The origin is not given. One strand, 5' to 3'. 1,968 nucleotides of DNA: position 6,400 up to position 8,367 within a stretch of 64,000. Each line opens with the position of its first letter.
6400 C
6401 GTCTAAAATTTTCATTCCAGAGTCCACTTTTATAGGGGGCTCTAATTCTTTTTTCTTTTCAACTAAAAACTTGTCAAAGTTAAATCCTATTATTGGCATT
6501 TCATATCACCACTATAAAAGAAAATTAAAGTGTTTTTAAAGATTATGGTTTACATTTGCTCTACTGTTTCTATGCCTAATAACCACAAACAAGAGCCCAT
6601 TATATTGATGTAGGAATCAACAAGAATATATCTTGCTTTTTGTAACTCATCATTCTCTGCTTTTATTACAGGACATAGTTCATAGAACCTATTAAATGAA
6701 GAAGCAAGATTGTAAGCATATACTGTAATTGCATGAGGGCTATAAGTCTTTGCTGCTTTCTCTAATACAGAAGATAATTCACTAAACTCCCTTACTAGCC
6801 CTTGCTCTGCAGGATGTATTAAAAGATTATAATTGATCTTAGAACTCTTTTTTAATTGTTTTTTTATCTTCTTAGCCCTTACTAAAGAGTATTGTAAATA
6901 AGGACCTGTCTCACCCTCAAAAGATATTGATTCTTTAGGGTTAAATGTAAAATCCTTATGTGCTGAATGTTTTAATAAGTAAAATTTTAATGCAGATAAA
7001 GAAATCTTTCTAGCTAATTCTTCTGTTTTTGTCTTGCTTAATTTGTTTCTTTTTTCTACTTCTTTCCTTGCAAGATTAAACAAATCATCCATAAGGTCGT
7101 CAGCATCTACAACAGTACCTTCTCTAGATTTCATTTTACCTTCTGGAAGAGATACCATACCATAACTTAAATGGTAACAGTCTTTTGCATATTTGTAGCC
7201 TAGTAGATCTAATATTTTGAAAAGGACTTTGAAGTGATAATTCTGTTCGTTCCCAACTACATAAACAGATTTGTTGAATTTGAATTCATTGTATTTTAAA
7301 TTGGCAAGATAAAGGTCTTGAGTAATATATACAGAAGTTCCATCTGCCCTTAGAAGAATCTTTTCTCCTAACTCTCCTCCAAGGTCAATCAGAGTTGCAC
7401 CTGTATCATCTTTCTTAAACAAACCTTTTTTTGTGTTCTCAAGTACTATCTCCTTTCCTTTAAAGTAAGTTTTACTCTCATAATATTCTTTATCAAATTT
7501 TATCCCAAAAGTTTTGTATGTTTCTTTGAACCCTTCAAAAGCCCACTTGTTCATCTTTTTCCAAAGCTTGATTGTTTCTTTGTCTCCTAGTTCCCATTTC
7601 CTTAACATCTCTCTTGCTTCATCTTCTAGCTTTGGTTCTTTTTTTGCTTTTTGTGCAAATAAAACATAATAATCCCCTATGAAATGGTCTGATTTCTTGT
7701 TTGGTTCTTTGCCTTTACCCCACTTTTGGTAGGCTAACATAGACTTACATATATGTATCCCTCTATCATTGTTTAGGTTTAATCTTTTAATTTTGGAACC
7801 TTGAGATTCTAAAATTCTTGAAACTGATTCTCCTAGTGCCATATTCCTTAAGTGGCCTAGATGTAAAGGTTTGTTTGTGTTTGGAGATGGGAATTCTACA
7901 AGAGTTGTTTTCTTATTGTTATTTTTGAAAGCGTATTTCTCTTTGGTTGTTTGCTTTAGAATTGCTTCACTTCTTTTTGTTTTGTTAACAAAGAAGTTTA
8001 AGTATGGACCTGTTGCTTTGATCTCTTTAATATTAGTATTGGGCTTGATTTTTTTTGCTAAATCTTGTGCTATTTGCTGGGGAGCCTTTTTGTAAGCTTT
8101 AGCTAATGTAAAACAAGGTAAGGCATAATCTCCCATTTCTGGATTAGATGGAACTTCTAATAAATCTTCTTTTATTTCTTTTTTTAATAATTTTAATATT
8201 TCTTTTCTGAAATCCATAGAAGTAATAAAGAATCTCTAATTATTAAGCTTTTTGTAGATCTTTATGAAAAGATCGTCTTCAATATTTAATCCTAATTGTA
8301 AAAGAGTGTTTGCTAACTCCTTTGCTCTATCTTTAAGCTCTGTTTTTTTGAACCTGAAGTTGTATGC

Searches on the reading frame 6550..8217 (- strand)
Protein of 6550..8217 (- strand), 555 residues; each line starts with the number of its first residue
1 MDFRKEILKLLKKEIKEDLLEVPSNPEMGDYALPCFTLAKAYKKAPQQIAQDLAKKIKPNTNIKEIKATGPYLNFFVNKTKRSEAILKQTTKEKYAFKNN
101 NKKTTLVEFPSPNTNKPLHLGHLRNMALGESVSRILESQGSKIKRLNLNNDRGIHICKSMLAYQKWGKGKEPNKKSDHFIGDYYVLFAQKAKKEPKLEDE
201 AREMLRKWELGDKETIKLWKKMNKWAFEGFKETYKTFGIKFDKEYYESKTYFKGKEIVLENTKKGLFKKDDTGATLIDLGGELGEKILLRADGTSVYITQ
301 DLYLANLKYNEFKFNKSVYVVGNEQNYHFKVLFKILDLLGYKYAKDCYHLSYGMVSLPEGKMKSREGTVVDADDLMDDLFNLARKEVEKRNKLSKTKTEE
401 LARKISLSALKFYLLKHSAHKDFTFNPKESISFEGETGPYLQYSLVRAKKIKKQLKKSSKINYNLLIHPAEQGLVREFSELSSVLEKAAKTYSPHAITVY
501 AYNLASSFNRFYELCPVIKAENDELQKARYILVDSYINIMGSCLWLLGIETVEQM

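Call 64: search_protein_families(library=pfam, proteins=[window:6550-8217:-], max_evalue=0.001)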
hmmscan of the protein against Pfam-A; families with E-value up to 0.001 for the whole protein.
window:6550-8217:- (555 aa): 4 families
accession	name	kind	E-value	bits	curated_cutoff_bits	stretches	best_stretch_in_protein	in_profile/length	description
PF00750.26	tRNA-synt_1d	-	2.8e-49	168.4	23.3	1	91-426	8-348/349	tRNA synthetases class I (R), catalytic domain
PF05746.21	DALR_1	-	2.1e-25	89.5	22.3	1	441-555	1-117/117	DALR anticodon binding domain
PF03485.21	Arg_tRNA_synt_N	-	1e-18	68.1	21.5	1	4-77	8-85/85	Arginyl tRNA synthetase N terminal domain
PF00133.28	tRNA-synt_1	-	0.00099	18.4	22.7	0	97-157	17-77/414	tRNA synthetases class I (I, L, M and V)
